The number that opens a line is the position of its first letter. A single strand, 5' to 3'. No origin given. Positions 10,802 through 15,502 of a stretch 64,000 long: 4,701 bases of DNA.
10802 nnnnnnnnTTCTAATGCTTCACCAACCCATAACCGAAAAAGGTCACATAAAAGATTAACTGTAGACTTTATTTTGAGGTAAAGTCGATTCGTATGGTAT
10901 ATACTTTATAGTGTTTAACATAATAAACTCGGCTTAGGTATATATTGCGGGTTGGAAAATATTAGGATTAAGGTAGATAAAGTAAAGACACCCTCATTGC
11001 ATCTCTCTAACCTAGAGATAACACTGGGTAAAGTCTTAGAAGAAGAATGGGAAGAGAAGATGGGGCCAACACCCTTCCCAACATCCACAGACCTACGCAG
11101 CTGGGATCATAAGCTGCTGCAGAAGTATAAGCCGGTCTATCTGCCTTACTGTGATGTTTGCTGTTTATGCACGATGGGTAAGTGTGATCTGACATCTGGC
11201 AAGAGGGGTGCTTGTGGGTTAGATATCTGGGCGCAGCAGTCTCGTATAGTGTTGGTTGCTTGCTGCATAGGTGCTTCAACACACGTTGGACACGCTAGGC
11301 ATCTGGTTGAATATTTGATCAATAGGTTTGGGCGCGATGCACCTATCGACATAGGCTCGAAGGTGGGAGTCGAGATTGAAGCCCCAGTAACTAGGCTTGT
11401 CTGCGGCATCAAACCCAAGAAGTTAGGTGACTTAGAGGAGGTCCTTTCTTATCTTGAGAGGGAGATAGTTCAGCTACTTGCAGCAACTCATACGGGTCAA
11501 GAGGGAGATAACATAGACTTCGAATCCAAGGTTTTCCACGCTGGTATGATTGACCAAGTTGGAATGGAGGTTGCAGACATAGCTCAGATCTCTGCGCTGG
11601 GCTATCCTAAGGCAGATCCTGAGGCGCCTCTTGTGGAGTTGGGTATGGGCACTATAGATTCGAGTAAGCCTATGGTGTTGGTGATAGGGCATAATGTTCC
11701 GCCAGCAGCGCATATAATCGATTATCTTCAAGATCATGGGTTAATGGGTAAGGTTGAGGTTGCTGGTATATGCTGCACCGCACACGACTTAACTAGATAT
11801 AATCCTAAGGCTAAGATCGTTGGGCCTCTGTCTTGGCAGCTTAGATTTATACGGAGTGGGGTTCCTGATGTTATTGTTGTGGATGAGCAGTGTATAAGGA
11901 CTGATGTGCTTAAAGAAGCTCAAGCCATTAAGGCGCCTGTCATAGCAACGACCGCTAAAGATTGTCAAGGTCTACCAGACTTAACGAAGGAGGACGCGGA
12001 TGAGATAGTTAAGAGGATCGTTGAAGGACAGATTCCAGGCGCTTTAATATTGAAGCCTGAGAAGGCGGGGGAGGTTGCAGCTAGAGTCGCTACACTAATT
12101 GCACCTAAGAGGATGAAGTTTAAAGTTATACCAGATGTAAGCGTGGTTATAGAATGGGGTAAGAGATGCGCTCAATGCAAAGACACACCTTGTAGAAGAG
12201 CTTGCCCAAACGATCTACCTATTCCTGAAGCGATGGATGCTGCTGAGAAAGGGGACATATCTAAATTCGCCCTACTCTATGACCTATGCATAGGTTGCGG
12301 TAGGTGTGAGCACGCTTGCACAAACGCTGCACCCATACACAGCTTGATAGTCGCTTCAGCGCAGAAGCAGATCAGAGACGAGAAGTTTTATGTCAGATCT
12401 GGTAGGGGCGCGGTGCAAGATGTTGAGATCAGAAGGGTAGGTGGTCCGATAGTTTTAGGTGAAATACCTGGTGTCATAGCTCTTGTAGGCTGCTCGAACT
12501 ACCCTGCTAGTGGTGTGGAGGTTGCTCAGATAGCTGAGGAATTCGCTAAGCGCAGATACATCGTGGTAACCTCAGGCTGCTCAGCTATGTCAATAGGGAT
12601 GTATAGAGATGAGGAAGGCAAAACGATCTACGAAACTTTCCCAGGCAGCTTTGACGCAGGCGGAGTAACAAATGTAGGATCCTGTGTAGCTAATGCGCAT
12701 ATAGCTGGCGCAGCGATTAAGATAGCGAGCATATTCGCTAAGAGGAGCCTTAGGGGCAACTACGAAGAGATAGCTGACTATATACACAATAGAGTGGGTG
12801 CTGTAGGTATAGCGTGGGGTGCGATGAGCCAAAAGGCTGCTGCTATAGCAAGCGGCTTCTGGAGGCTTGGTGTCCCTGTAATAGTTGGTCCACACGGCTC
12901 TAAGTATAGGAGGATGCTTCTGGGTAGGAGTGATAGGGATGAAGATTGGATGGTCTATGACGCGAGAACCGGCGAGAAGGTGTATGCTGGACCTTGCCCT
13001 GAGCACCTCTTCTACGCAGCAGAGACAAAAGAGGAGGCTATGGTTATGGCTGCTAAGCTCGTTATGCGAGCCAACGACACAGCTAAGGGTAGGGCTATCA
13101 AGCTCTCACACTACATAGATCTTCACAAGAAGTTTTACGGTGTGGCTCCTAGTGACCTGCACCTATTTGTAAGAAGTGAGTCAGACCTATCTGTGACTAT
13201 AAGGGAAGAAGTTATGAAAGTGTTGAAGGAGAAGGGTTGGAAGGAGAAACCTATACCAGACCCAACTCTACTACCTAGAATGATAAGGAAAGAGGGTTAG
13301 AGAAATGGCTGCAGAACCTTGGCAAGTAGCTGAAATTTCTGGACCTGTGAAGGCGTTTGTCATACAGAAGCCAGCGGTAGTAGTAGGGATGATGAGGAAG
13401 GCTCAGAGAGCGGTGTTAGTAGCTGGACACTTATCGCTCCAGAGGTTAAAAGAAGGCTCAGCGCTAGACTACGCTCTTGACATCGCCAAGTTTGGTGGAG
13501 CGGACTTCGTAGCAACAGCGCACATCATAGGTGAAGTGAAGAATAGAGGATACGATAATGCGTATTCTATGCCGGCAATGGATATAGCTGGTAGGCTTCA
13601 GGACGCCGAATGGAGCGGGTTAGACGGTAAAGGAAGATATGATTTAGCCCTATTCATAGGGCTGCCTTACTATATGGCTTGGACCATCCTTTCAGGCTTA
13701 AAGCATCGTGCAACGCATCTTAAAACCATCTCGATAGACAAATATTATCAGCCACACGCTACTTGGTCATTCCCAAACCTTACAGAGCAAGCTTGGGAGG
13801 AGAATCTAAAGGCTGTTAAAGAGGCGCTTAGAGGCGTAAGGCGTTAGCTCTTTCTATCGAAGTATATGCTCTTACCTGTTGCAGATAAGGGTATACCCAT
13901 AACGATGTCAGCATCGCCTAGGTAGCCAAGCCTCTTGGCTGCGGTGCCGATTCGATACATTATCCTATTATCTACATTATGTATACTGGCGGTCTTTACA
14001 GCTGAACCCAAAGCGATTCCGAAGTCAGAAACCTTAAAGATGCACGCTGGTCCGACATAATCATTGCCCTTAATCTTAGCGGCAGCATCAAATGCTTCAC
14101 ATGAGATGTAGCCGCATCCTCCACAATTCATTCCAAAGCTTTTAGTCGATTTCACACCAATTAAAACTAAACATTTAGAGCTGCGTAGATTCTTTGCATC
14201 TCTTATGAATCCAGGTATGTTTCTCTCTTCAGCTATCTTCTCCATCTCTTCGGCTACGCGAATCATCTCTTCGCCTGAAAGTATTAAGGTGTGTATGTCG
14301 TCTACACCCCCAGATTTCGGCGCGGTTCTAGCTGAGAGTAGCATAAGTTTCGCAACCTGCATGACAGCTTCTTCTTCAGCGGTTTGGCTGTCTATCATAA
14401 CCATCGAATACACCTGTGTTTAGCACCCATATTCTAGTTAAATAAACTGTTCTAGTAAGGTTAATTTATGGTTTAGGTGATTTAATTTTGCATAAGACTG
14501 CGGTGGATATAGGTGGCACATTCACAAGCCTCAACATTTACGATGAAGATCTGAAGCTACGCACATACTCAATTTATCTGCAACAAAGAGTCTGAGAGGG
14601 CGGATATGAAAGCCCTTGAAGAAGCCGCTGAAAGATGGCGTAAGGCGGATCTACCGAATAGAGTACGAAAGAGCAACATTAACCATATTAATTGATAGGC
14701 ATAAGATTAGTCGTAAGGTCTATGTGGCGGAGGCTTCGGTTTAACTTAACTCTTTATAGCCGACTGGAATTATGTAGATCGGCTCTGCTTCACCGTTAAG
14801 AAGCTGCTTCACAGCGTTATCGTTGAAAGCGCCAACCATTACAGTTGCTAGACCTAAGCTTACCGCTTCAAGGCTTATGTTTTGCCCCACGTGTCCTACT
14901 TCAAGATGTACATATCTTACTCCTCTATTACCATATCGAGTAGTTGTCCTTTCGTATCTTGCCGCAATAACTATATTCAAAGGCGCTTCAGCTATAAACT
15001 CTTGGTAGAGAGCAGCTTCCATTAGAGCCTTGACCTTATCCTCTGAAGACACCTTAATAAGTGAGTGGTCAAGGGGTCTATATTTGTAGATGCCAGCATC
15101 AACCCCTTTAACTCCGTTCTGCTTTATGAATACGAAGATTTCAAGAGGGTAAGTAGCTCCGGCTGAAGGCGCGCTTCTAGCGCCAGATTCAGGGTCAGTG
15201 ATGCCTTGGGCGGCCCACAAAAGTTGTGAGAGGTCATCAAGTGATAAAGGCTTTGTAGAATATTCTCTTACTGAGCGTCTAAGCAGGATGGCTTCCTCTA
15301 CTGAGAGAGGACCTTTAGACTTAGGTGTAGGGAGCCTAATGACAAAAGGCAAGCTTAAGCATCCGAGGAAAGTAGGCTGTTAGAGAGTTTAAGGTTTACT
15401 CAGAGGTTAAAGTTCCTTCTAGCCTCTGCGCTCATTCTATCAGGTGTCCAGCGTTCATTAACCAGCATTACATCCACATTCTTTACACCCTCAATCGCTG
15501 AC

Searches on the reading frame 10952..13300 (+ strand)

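Call 61: search_protein_families(library=ncbifam, proteins=[window:10952-13300:+], max_evalue=1e-15)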
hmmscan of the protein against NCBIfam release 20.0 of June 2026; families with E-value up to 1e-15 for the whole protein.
window:10952-13300:+ (782 aa): 2 families
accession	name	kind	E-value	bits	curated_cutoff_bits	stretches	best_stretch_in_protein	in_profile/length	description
TIGR00314.1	cdhA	equivalog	0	1182.2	781.3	1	9-765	3-759/784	CO dehydrogenase/acetyl-CoA synthase complex subunit alpha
TIGR01702.1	CO_DH_cata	equivalog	1.1e-19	70.1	478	0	156-359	165-379/621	anaerobic carbon-monoxide dehydrogenase catalytic subunit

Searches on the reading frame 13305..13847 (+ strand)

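Call 78: search_protein_families(library=pfam, proteins=[window:13305-13847:+], max_evalue=0.00001)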
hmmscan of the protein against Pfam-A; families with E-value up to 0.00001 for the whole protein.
window:13305-13847:+ (180 aa): 1 family
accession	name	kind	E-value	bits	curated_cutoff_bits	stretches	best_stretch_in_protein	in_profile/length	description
PF02552.22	CO_dh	-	5.9e-28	98.2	21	1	3-163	5-157/168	CO dehydrogenase beta subunit/acetyl-CoA synthase epsilon subunit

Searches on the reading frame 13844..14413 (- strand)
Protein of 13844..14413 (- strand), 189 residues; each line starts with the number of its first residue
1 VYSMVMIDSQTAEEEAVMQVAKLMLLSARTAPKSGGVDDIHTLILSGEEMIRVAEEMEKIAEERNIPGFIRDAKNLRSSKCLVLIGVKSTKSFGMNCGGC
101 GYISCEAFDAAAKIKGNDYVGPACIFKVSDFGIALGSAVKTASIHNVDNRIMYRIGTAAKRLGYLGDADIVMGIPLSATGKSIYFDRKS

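Call 78: search_protein_families(library=pfam, proteins=[window:13844-14413:-], max_evalue=0.00001)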
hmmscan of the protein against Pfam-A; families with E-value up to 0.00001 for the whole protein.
window:13844-14413:- (189 aa): 1 family
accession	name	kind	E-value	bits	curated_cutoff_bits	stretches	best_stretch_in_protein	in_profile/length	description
PF09918.14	DUF2148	-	1.3e-33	115.2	25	1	121-187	2-68/68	Uncharacterized protein containing a ferredoxin domain (DUF2148)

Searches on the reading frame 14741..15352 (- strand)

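Call 78: search_protein_families(library=pfam, proteins=[window:14741-15352:-], max_evalue=0.00001)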
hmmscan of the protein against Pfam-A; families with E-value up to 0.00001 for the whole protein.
window:14741-15352:- (203 aa): 2 families
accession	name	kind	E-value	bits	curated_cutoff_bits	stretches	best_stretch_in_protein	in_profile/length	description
PF00881.29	Nitroreductase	-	1.3e-34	120.2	23.5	1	25-199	4-167/167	Nitroreductase family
PF14512.11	TM1586_NiRdase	-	2.2e-08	34.4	27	0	150-201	82-134/215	Putative TM nitroreductase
